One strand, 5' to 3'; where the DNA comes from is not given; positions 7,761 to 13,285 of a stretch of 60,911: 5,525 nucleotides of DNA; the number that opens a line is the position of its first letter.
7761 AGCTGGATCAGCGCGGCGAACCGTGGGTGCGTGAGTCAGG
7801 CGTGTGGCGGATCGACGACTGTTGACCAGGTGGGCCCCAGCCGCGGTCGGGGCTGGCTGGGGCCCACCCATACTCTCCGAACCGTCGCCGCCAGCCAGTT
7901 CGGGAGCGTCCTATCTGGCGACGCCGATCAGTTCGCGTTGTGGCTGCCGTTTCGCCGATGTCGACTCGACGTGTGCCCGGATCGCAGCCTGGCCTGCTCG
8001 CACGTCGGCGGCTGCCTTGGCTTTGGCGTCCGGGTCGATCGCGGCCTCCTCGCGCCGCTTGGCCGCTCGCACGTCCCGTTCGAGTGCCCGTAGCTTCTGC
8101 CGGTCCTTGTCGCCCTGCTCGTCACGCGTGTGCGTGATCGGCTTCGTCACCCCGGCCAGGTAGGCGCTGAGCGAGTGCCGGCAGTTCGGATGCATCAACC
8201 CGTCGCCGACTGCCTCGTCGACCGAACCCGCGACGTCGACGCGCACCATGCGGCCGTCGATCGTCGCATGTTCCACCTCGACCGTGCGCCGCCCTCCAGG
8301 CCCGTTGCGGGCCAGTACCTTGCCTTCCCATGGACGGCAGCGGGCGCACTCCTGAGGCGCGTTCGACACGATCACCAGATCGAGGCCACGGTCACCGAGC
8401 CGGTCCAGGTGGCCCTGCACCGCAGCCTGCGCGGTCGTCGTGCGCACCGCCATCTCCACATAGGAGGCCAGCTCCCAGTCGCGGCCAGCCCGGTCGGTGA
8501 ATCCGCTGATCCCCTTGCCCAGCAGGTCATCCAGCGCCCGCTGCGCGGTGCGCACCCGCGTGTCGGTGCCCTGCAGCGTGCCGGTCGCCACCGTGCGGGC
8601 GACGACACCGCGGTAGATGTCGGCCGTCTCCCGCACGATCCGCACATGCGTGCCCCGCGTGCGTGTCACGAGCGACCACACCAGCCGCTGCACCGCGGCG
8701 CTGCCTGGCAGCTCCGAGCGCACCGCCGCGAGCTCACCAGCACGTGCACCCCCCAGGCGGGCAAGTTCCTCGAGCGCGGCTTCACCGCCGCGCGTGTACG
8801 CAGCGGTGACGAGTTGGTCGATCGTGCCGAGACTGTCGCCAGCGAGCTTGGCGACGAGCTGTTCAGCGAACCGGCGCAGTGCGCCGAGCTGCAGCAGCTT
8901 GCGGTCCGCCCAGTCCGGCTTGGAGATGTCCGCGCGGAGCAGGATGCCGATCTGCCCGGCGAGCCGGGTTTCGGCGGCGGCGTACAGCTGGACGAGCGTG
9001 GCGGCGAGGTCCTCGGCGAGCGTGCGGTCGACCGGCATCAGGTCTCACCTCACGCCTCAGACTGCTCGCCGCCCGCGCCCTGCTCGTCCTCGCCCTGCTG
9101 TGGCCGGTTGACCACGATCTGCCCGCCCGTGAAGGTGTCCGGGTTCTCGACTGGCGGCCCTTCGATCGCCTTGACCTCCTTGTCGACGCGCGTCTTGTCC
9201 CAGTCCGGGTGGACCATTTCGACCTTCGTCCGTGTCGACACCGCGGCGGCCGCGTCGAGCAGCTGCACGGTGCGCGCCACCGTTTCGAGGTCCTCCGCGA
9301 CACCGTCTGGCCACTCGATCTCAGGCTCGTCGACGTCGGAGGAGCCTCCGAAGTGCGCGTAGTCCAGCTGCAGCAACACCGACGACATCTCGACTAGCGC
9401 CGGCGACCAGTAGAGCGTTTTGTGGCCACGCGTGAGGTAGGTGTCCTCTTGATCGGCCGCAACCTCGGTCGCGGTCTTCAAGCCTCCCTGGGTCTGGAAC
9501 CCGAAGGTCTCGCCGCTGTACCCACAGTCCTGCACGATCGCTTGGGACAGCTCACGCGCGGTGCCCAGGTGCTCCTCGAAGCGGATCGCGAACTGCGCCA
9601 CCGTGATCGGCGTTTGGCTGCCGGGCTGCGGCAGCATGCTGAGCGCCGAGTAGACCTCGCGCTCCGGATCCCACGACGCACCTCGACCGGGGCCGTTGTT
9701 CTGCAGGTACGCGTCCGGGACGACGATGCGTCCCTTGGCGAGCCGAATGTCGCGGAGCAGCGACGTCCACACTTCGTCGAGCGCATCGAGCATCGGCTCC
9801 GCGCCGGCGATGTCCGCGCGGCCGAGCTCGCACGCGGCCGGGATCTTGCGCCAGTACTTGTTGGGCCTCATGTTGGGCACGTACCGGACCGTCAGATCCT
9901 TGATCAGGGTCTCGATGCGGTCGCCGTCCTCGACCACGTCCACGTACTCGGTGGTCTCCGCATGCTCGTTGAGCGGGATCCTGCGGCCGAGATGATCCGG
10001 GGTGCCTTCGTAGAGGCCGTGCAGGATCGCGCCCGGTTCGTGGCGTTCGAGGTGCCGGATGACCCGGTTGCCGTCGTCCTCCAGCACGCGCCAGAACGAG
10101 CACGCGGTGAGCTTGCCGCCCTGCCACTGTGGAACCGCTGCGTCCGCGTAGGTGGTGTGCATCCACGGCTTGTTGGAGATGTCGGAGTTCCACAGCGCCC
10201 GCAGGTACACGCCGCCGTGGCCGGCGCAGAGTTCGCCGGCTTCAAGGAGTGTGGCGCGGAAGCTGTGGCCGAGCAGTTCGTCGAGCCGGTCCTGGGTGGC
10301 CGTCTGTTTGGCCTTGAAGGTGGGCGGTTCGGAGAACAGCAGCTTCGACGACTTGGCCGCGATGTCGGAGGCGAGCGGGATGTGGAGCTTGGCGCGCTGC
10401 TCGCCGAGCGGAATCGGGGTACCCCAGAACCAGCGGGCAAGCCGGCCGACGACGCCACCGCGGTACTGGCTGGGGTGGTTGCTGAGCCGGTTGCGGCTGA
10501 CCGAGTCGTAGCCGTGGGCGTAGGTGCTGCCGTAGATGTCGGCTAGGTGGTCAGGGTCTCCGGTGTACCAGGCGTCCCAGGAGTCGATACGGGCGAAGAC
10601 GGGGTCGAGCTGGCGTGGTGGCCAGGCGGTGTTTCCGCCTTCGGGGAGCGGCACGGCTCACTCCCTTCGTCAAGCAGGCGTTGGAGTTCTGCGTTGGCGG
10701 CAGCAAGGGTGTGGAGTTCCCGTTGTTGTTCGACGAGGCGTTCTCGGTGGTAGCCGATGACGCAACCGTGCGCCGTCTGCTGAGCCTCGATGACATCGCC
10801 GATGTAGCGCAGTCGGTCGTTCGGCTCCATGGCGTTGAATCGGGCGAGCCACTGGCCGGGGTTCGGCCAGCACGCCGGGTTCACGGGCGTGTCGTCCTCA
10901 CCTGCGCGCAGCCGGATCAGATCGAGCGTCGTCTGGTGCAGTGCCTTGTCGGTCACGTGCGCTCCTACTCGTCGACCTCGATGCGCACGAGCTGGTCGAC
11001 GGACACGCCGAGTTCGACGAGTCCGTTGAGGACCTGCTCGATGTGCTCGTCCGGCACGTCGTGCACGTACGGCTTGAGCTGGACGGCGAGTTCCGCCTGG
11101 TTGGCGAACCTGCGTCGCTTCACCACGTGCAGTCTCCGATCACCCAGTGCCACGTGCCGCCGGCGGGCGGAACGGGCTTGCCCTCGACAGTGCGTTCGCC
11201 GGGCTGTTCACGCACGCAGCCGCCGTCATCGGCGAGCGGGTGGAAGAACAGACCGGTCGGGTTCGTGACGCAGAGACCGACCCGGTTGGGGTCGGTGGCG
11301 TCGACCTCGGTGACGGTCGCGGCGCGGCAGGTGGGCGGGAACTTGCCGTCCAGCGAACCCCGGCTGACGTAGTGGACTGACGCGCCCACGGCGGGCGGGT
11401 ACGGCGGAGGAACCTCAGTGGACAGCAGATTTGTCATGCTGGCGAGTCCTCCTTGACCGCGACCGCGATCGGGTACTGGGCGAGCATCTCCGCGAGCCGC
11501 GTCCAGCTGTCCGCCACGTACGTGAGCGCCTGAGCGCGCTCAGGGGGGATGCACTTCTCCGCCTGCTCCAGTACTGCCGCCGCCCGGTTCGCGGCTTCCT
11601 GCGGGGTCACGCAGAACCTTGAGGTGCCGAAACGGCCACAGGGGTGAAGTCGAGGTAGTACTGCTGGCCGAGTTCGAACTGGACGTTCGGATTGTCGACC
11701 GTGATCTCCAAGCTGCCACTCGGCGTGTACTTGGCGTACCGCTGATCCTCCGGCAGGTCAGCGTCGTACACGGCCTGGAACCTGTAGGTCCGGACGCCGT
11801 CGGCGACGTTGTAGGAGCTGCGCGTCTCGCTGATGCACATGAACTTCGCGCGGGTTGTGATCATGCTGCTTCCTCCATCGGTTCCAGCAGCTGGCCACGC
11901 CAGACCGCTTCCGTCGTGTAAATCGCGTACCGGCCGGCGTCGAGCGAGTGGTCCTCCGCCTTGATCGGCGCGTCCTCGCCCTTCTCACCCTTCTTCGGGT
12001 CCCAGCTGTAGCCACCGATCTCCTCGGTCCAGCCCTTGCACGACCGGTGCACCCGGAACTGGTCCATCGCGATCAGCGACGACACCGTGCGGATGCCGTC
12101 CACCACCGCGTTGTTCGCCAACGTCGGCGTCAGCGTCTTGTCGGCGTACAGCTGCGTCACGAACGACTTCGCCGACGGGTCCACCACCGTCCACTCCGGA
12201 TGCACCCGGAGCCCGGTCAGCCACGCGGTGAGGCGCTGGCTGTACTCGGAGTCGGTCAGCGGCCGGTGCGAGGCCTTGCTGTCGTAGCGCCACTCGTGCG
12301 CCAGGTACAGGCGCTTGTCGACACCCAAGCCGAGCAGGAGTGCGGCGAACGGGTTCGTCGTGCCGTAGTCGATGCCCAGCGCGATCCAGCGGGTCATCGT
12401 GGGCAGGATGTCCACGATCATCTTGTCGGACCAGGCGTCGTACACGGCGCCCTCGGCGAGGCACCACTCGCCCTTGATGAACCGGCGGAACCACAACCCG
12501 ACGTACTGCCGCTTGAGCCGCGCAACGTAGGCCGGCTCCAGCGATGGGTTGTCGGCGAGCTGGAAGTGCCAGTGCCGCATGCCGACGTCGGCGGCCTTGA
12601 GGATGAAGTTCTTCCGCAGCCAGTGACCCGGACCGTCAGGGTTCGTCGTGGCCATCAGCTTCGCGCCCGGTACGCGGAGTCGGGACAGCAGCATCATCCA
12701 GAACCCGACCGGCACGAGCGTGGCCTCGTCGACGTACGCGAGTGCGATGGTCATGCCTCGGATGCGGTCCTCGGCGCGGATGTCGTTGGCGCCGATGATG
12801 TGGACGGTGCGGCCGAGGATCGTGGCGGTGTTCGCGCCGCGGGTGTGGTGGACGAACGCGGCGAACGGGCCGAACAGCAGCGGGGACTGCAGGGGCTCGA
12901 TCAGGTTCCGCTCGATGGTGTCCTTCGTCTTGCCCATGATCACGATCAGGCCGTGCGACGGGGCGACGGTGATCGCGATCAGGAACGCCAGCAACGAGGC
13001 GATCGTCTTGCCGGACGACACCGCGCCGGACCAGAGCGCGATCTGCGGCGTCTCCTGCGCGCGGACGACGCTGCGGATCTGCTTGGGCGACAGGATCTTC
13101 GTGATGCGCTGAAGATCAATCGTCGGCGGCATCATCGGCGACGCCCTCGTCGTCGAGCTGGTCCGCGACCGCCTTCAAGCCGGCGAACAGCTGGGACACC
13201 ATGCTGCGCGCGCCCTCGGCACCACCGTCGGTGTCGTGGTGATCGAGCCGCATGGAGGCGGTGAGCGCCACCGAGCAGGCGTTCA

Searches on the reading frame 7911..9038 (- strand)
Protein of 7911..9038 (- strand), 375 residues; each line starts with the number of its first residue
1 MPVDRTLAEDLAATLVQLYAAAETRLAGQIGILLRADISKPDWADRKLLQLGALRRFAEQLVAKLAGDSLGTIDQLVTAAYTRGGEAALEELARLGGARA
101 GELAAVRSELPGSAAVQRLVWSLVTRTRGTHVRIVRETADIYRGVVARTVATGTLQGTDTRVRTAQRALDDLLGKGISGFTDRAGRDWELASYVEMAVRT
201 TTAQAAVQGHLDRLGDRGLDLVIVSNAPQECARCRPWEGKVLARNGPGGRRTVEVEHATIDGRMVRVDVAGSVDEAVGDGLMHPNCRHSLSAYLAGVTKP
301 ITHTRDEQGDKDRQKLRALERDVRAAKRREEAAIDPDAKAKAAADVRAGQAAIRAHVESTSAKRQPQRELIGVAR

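Call 12: search_protein_families(library=pfam, proteins=[window:7911-9038:-], max_evalue=0.001)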
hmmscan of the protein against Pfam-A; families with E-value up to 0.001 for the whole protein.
window:7911-9038:- (375 aa): 1 family
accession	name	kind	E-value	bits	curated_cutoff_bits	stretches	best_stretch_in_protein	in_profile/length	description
PF06152.16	Phage_min_cap2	-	1.1e-59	202.7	26.3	1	9-358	7-366/366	Phage minor capsid protein 2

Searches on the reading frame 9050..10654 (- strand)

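Call 12: search_protein_families(library=pfam, proteins=[window:9050-10654:-], max_evalue=0.001)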
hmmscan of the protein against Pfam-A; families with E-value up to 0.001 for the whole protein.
window:9050-10654:- (534 aa): 1 family
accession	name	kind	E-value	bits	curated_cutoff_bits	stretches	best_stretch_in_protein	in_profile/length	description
PF05133.19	SPP1_portal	-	1e-09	38.3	25.5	1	55-485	32-396/416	Phage portal protein, SPP1 Gp6-like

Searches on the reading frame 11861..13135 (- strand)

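Call 12: search_protein_families(library=pfam, proteins=[window:11861-13135:-], max_evalue=0.001)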
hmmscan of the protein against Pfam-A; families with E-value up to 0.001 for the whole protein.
window:11861-13135:- (424 aa): 2 families
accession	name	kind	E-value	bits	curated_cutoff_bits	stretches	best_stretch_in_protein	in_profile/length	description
PF03237.21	Terminase_6N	-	8.9e-10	39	22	1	37-233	4-209/215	Terminase large subunit, T4likevirus-type, N-terminal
PF04466.19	Terminase_3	-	0.00081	19.4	23.2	0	32-179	4-150/201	Phage terminase large subunit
